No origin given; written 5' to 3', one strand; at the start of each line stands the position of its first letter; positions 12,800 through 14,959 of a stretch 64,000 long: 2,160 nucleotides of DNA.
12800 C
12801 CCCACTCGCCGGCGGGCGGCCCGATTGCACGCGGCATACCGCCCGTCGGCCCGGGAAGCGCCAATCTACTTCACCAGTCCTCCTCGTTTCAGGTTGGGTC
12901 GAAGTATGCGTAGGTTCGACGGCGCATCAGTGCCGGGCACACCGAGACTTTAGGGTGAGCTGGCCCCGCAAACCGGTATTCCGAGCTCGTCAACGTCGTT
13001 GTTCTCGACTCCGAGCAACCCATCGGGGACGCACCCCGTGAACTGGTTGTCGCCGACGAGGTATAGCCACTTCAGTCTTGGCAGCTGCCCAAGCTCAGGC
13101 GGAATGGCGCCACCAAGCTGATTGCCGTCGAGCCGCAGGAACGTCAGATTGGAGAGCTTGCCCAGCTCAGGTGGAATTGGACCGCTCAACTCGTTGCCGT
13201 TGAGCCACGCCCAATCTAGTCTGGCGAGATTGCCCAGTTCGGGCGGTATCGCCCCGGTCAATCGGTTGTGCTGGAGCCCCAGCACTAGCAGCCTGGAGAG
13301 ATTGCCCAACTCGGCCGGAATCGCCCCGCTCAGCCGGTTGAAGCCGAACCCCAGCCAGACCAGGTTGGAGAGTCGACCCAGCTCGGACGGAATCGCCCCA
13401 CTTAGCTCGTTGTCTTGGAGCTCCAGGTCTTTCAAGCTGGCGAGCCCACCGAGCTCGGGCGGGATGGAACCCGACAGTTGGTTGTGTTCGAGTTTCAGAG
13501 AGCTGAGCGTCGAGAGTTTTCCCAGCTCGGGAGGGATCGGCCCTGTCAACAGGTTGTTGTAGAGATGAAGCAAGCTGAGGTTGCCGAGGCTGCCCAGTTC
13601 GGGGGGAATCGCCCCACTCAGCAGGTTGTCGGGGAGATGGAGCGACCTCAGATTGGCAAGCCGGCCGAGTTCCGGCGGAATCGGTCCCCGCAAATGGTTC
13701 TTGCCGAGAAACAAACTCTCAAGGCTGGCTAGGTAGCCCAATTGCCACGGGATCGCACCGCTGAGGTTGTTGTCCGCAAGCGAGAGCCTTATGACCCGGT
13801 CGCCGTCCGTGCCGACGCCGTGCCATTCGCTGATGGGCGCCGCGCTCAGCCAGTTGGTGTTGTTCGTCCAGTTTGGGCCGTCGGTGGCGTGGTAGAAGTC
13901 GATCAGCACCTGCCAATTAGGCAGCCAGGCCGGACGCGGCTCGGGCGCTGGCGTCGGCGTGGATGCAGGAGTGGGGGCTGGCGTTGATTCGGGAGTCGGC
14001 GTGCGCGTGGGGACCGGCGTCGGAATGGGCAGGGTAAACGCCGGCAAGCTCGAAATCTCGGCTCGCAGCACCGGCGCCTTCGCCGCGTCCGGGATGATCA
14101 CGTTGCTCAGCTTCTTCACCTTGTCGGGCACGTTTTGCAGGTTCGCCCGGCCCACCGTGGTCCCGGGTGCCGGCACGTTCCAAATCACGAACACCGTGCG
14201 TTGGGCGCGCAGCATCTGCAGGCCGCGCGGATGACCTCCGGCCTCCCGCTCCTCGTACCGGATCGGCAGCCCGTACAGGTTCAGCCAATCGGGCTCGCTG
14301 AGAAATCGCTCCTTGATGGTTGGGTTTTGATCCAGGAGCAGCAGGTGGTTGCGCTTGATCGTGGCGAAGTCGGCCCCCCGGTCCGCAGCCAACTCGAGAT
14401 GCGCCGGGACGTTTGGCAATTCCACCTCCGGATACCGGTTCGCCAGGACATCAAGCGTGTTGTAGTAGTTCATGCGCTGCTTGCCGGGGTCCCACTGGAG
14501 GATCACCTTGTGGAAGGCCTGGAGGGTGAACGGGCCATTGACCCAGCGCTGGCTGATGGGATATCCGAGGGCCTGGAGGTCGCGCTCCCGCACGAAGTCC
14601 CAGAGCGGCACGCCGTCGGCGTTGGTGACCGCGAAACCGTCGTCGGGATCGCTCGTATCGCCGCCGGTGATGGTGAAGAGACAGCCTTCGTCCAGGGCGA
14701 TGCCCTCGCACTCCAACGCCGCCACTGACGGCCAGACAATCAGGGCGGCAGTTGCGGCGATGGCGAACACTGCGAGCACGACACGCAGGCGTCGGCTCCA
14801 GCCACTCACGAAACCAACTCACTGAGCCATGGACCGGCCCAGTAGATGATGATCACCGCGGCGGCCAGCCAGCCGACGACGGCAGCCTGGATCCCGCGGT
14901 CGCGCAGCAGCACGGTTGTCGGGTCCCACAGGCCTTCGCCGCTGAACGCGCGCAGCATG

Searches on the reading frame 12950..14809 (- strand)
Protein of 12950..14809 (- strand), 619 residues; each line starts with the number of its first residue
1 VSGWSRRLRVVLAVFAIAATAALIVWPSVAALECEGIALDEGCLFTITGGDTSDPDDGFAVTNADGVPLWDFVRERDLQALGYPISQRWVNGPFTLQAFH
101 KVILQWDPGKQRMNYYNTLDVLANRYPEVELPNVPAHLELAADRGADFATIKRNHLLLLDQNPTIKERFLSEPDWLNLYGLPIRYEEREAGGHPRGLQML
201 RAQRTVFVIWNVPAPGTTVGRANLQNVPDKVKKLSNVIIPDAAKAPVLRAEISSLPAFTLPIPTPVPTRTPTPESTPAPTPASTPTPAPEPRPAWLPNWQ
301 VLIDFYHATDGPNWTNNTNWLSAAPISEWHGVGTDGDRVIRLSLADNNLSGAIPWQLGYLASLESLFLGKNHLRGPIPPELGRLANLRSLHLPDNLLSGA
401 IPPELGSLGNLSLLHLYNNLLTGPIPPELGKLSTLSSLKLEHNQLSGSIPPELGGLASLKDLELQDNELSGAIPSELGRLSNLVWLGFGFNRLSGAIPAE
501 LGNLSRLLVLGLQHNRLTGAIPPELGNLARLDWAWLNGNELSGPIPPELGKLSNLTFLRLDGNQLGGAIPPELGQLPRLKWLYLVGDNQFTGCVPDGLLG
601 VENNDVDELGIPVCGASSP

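Call 3: search_protein_families(library=pfam, proteins=[window:12950-14809:-], max_evalue=1)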
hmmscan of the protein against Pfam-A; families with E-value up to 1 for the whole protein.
window:12950-14809:- (619 aa): 7 families
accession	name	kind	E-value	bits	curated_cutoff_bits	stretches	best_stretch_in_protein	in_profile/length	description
PF00560.39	LRR_1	-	5.2e-29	94.5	20.6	7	554-576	1-23/23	Leucine Rich Repeat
PF23598.1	LRR_14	-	2.1e-20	73.2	40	4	380-490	42-148/353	Leucine-rich repeat region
PF12799.13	LRR_4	-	2.5e-19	69.3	27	5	554-590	2-36/44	Leucine Rich repeats (2 copies)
PF13855.12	LRR_8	-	2.1e-17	63.1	27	5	341-397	5-61/61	Leucine rich repeat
PF23211.1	LRR_LRWD1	-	0.00021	21.5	28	1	522-590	35-99/190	Leucine-rich repeat and WD repeat-containing protein 1, LRR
PF25019.1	LRR_R13L1-DRL21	-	0.00068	20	27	0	431-465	92-125/127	R13L1/DRL21 LRRs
PF24758.1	LRR_At5g56370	-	0.013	15.6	27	0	414-469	16-73/227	FBD-associated F-box protein At5g56370, LRR repeats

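Call 4: search_protein_families(library=ncbifam, proteins=[window:12950-14809:-], max_evalue=1)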
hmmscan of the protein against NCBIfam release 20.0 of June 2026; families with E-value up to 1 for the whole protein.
window:12950-14809:- (619 aa): 8 families
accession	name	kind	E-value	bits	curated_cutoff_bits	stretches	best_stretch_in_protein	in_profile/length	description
NF041381.1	XopAC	subfamily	3.1e-20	72.3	450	2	336-467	65-193/451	XopAC/AvrAC family type III secretion system effector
NF041400.1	XopAE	equivalog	1.1e-17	64.1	600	2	425-584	11-168/478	type III secretion system effector XopAE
NF047464.1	FibnectbindLIC11051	equivalog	2.5e-14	52.7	1000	2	338-491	512-660/685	LIC_11051 family fibronectin-binding protein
NF033189.1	internalin_A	exception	9e-13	47.4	1600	1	341-560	210-411/799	class 1 internalin InlA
NF041351.1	XopL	equivalog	1.6e-08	33.8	500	2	384-486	152-252/497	type III secretion system leucine-rich repeat domain-containing effector XopL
NF033190.2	inl_like_NEAT_1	exception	5.8e-07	28.2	1275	2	360-436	393-466/754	NEAT domain-containing leucine-rich repeat protein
NF033186.1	internalin_K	exception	0.018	13.5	1100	1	262-298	509-545/604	class 1 internalin InlK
NF037973.1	metallo_SslE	exception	0.2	8.9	3000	1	260-294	53-87/1519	lipoprotein metalloprotease SslE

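Call 9: search_solved_structures(query=window:12950-14809:-, max_evalue=0.001, show_alignments=2)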
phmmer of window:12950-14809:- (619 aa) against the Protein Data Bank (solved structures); distinct sequences matched with E-value up to 0.001: 291 (the best 60 are shown).
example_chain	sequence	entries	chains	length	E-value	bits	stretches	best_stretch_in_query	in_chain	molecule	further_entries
8wec_A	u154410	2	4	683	2e-161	541.9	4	314-577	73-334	MDIS1-interacting receptor like kinase 2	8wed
8yaa_A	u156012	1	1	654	5.8e-160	537.1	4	314-577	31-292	MDIS1-interacting receptor like kinase 2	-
6s6q_A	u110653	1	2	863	2.2e-144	485.6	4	324-572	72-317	LRR receptor-like serine/threonine-protein kinase GSO1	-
8web_A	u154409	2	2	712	1.7e-142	479.3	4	314-577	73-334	MDIS1-interacting receptor like kinase 2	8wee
8weh_A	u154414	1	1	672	2.5e-131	442.5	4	343-530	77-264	MALE DISCOVERER 1-INTERACTING RECEPTOR-LIKE KINASE 2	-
8wei_A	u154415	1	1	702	3.4e-131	442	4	342-530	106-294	MALE DISCOVERER 1-INTERACTING RECEPTOR-LIKE KINASE 2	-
8weg_A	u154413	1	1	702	1.3e-127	430.2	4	343-531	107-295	MALE DISCOVERER 1-INTERACTING RECEPTOR-LIKE KINASE 2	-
8wef_A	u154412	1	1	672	2.2e-127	429.4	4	343-531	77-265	MALE DISCOVERER 1-INTERACTING RECEPTOR-LIKE KINASE 2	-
4mn8_A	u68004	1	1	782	3.7e-123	415.5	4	342-573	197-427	LRR receptor-like serine/threonine-protein kinase FLS2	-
5hyx_B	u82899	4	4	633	3.5e-118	399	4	345-545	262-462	Probable LRR receptor-like serine/threonine-protein kinase At4g26540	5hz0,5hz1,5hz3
5xkn_A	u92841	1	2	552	1.5e-116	393.7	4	339-530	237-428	LRR receptor-like serine/threonine-protein kinase ERL2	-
4mna_A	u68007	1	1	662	1.9e-106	360.3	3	342-598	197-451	LRR receptor-like serine/threonine-protein kinase FLS2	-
5gr8_A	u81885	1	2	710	6.6e-101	341.9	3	343-580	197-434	Leucine-rich repeat receptor-like protein kinase PEPR1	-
5xkj_A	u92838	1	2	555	5.1e-96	325.8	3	351-576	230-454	LRR receptor-like serine/threonine-protein kinase ERL1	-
5xjx_K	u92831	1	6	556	5.2e-96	325.8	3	351-576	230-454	LRR receptor-like serine/threonine-protein kinase ERL1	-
4u08_A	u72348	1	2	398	8.2e-58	199.5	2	356-585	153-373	LIC11098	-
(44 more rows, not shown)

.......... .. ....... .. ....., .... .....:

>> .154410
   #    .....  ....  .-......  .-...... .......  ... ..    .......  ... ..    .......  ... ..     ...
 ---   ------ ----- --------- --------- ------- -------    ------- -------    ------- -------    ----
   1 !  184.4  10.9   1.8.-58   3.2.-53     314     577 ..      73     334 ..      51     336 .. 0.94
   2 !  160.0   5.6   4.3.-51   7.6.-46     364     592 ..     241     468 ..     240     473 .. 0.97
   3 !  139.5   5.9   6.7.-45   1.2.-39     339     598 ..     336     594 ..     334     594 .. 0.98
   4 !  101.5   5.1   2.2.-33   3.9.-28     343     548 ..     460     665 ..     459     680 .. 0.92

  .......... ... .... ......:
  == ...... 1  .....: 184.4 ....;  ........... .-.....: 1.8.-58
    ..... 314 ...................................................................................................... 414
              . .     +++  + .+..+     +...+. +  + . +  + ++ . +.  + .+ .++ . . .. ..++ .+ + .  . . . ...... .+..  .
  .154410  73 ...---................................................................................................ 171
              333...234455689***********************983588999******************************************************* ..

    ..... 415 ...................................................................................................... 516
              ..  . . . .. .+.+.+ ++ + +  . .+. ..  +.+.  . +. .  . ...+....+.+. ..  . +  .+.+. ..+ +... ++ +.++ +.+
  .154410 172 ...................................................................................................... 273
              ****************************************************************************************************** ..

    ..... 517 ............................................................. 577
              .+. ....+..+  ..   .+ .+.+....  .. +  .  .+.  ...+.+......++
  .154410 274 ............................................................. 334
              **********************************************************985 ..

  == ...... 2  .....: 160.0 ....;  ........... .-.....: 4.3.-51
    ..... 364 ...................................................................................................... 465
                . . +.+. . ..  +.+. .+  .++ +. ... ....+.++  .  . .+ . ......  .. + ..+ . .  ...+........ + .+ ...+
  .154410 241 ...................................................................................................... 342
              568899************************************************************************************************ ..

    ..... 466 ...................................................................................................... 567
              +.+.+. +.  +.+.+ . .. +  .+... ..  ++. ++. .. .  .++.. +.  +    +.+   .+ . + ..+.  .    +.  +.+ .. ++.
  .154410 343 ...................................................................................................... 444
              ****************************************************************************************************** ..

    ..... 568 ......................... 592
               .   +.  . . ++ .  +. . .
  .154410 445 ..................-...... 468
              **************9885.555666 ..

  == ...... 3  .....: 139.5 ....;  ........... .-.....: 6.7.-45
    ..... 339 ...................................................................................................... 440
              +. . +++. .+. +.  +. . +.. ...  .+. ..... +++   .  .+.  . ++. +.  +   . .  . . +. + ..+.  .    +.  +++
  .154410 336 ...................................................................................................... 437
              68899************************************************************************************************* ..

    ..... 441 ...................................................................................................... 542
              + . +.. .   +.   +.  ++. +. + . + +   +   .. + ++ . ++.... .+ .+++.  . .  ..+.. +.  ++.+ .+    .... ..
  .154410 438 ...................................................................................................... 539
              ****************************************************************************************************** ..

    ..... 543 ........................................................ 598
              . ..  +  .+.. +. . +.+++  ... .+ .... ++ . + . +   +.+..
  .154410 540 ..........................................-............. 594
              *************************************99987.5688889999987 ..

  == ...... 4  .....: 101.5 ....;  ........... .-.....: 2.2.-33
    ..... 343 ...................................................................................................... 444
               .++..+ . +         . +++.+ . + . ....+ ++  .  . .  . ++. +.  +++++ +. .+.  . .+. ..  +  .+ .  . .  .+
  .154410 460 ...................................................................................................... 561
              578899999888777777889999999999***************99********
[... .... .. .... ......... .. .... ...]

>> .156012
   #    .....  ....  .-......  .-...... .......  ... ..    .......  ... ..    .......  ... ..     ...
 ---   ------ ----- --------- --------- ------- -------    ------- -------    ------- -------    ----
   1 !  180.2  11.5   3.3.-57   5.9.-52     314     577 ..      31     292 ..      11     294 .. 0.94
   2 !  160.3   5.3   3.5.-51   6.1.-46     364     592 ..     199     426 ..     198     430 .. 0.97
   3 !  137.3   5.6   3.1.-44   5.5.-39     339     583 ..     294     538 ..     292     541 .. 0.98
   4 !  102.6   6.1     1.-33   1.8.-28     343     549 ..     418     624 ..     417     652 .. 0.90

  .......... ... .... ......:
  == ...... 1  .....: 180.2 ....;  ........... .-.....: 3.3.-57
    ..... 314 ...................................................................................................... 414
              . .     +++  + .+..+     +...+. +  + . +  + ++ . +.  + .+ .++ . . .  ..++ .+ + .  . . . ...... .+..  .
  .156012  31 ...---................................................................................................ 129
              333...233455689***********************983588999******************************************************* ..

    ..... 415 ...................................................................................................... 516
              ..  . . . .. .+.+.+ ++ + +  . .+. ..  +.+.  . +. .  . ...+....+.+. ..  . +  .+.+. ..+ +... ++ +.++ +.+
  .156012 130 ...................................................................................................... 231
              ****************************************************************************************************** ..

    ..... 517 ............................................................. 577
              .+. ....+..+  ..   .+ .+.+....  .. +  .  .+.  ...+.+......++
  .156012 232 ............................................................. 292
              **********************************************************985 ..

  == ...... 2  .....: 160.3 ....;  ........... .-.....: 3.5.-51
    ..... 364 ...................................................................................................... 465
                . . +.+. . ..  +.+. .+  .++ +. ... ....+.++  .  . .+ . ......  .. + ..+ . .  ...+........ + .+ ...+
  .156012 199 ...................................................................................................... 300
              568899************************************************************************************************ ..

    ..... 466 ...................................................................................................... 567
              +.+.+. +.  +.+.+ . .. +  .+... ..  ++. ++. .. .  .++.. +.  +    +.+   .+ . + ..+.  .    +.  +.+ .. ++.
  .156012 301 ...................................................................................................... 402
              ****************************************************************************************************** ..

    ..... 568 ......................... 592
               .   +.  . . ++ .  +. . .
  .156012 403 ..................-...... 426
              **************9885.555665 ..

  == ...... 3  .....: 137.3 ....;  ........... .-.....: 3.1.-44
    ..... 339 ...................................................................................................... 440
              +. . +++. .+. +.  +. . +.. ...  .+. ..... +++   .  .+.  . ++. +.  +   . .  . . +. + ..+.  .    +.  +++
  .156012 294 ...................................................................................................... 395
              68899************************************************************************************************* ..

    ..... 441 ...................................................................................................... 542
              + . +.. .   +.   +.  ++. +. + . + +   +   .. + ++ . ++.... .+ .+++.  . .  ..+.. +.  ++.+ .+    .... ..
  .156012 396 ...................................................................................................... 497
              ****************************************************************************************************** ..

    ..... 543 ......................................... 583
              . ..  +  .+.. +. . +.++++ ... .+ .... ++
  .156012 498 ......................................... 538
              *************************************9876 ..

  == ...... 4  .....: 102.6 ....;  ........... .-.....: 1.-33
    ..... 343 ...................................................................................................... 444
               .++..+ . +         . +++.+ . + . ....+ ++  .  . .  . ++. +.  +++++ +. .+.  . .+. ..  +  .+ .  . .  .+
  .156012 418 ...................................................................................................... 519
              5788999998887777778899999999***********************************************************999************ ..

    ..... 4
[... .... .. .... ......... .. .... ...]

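Call 53: find_encoding_contigs(protein=window:12950-14809:-, flank=3000, max_places=4)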
Protein window:12950-14809:- (619 aa): 3 contigs read that carry it; 1 place shown.
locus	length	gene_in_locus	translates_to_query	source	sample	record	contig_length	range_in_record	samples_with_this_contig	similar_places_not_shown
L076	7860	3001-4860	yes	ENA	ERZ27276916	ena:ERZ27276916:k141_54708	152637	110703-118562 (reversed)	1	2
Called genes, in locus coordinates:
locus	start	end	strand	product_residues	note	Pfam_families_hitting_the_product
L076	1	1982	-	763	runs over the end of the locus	PF00330:Aconitase, PF00694:Aconitase_C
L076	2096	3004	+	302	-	PF01040:UbiA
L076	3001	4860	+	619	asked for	PF00560:LRR_1 (faint), PF12799:LRR_4 (faint), PF13855:LRR_8 (faint), PF23598:LRR_14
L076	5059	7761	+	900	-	-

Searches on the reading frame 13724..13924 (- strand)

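Call 6: search_protein_families(library=pfam, proteins=[window:13724-13924:-], max_evalue=10)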
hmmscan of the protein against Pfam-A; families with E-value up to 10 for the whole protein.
seq(67 aa): 1 family
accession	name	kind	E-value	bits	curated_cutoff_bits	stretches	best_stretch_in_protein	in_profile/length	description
PF00560.39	LRR_1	-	0.13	13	20.6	1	45-65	3-23/23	Leucine Rich Repeat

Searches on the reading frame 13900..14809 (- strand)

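Call 7: search_protein_families(library=pfam, proteins=[window:13900-14809:-], max_evalue=10)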
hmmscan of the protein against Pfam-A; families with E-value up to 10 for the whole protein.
window:13900-14809:- (303 aa): 1 family
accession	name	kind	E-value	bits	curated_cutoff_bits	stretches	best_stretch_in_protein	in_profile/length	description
PF05887.16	Trypan_PARP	-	0.6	10.5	100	1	261-293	77-109/134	Procyclic acidic repetitive protein (PARP)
